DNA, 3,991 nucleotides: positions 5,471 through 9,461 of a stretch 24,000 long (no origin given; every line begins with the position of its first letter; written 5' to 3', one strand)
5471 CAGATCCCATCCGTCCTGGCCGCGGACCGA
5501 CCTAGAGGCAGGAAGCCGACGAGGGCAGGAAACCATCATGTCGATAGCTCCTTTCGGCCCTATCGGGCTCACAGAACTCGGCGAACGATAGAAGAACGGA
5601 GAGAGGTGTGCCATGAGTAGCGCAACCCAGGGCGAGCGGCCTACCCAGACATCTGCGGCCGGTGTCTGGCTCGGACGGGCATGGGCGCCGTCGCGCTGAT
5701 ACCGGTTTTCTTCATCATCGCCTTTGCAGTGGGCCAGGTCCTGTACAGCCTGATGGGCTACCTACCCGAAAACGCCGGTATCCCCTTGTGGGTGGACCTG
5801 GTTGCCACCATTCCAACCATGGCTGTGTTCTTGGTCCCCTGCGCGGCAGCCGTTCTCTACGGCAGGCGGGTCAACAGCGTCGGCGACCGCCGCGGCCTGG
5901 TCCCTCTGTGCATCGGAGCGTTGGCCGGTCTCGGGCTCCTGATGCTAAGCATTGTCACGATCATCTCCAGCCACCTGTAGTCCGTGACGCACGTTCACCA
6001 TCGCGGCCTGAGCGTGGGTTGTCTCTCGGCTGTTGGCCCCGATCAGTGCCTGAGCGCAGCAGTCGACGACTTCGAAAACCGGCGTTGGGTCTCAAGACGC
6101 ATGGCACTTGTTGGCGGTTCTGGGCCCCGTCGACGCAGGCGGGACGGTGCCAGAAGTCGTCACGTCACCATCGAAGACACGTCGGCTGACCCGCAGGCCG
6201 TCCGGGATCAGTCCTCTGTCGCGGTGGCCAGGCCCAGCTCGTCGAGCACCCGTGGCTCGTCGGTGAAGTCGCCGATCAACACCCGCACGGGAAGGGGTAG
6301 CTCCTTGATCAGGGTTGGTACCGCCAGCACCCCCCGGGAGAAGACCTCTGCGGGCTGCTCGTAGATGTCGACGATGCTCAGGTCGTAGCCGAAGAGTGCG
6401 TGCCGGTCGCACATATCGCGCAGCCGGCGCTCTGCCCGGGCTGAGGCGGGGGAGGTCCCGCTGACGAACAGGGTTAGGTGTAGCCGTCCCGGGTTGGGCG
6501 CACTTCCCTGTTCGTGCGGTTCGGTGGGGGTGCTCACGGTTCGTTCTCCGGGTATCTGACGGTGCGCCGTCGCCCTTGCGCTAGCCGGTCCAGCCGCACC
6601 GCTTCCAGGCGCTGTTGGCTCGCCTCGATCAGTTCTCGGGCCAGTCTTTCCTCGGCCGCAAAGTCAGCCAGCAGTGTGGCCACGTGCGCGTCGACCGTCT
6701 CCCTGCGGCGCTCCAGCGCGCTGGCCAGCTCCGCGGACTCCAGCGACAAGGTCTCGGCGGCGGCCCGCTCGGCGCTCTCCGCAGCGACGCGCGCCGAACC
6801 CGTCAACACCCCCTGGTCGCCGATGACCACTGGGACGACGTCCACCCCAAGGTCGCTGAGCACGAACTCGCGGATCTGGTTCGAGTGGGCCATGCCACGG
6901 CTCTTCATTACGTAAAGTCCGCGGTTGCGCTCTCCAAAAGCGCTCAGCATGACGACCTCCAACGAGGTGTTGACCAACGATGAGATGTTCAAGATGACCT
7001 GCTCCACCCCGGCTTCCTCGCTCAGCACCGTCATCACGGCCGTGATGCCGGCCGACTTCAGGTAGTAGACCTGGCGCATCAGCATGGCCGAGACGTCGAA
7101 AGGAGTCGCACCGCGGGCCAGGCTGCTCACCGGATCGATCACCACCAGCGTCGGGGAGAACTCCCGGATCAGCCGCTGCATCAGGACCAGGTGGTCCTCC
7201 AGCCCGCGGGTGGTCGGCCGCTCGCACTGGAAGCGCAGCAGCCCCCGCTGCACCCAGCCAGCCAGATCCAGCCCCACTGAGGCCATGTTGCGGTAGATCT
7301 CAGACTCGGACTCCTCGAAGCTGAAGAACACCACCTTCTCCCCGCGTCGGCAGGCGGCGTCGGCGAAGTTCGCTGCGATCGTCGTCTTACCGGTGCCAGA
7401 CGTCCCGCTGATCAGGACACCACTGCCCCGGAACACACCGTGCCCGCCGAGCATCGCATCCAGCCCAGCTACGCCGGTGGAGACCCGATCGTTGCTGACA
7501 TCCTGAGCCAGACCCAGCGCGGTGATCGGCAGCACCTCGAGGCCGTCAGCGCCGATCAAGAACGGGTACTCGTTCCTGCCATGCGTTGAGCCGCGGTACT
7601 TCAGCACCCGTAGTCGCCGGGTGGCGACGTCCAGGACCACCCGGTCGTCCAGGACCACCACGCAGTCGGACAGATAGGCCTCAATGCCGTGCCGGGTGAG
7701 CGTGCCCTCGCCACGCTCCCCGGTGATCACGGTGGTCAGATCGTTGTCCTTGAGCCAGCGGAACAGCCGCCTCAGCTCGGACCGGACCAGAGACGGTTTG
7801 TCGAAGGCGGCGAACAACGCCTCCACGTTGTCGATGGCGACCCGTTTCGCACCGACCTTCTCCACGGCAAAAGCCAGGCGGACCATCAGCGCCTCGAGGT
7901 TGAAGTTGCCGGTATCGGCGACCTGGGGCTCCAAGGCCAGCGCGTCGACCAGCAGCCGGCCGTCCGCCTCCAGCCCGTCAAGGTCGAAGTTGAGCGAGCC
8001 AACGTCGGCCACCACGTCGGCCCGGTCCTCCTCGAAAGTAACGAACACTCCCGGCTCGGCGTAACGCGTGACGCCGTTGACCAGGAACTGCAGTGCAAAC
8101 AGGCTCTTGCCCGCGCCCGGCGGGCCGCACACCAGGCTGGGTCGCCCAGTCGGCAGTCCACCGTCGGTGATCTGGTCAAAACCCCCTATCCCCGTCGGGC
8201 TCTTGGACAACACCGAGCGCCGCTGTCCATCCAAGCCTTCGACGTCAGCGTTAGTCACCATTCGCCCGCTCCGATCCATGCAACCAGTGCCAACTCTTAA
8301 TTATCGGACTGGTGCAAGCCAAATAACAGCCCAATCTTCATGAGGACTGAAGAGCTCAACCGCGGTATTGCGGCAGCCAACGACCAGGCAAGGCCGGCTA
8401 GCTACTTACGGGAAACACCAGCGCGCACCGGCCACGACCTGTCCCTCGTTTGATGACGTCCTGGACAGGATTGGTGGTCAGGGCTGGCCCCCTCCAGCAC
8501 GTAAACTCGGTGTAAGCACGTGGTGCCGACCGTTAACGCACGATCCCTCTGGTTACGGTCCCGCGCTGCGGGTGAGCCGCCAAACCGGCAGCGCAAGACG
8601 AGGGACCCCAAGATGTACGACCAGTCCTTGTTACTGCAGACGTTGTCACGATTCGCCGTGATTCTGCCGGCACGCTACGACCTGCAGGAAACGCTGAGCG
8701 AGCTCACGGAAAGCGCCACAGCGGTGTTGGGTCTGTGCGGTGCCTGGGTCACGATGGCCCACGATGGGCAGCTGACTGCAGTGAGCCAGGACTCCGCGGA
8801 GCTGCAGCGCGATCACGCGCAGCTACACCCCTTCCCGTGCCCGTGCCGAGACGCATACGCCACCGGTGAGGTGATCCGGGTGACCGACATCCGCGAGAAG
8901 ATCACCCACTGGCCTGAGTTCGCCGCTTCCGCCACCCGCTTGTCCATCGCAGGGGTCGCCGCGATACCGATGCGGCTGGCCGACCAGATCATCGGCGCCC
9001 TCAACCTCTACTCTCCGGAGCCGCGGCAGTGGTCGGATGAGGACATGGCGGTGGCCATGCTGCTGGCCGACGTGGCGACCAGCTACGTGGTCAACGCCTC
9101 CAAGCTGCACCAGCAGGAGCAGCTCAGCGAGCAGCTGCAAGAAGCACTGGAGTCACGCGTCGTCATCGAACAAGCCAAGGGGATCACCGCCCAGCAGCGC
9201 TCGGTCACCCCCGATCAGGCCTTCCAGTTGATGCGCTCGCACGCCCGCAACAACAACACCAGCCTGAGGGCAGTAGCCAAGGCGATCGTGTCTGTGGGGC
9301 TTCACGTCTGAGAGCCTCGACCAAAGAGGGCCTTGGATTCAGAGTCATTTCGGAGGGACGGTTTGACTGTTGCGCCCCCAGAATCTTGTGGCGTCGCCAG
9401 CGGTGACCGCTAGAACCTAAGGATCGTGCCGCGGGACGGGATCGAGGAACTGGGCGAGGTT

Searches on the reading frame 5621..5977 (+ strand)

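Call 50: search_protein_families(library=pfam, proteins=[window:5621-5977:+], max_evalue=0.01)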
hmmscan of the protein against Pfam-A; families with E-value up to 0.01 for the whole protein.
window:5621-5977:+ (119 aa): 1 family
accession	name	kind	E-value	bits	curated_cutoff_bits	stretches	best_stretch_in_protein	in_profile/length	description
PF06170.17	DUF983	-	0.0031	18.2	22.6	1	9-73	8-71/85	Protein of unknown function (DUF983)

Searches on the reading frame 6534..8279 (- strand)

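Call 6: search_protein_families(library=pfam, proteins=[window:6534-8279:-])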
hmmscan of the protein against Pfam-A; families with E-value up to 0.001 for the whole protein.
window:6534-8279:- (581 aa): 24 families
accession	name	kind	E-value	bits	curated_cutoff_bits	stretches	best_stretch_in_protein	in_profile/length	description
PF06745.19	ATPase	-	2.5e-98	328.5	26.6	2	28-252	2-229/231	KaiC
PF13481.12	AAA_25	-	5.2e-18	65.8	27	2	281-405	28-171/195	AAA domain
PF03796.21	DnaB_C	-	1.4e-10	41.5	27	1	266-334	2-69/255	DnaB-like helicase C terminal domain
PF13401.12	AAA_22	-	1.8e-10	41.6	27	0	48-188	8-123/130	AAA domain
PF00154.27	RecA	-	1.4e-08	34.9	27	1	252-388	19-143/262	recA bacterial DNA recombination protein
PF01695.23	IstB_IS21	-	4e-07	30.2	24.1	1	287-322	94-129/238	IstB-like ATP binding protein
PF13191.12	AAA_16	-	8.6e-07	30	32.6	1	280-361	19-92/167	AAA ATPase domain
PF13479.12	AAA_24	-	1.6e-06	28.5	27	0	288-329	5-38/195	AAA domain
PF20720.3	nSTAND3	-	4.6e-06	26.9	27.2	0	288-319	20-51/155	Novel STAND NTPase 3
PF00004.35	AAA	-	1.2e-05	26.2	21.2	0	288-325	1-35/131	ATPase family associated with various cellular activities (AAA)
PF01656.29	CbiA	-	1.3e-05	25.6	25.4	1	289-321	3-35/125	CobQ/CobB/MinD/ParA nucleotide binding domain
PF09848.15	SLFN-g3_helicase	-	4.7e-05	23.3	24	0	288-331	4-49/354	Schlafen group 3, DNA/RNA helicase domain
PF13238.12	AAA_18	-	5.2e-05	24.1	29.4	0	288-316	1-25/128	AAA domain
PF24883.2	NPHP3_N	-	7.8e-05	23.4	24.8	0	289-327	26-64/164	Nephrocystin 3, N-terminal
PF02223.23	Thymidylate_kin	-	9.7e-05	22.6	27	0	291-331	2-41/185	Thymidylate kinase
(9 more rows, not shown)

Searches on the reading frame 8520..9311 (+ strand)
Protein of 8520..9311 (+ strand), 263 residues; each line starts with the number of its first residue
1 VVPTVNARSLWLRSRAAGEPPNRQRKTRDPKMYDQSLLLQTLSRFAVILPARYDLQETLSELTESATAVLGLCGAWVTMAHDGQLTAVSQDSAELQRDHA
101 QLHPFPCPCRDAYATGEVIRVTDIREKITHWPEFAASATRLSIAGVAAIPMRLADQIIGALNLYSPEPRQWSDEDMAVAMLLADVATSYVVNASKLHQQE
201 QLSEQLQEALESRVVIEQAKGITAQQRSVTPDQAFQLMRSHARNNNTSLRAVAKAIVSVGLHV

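Call 6: search_protein_families(library=pfam, proteins=[window:8520-9311:+])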
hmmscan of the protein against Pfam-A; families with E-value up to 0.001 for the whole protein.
window:8520-9311:+ (263 aa): 4 families
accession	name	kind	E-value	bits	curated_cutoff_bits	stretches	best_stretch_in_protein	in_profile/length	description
PF03861.19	ANTAR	-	3e-20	72.2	27.3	1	204-257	1-54/54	ANTAR domain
PF13185.12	GAF_2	-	3e-15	57.1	28.6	1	54-187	3-132/136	GAF domain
PF01590.32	GAF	-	4e-14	53.7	22.4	1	54-186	1-129/133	GAF domain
PF13492.12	GAF_3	-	1.1e-06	29.5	27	1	55-186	2-123/129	GAF domain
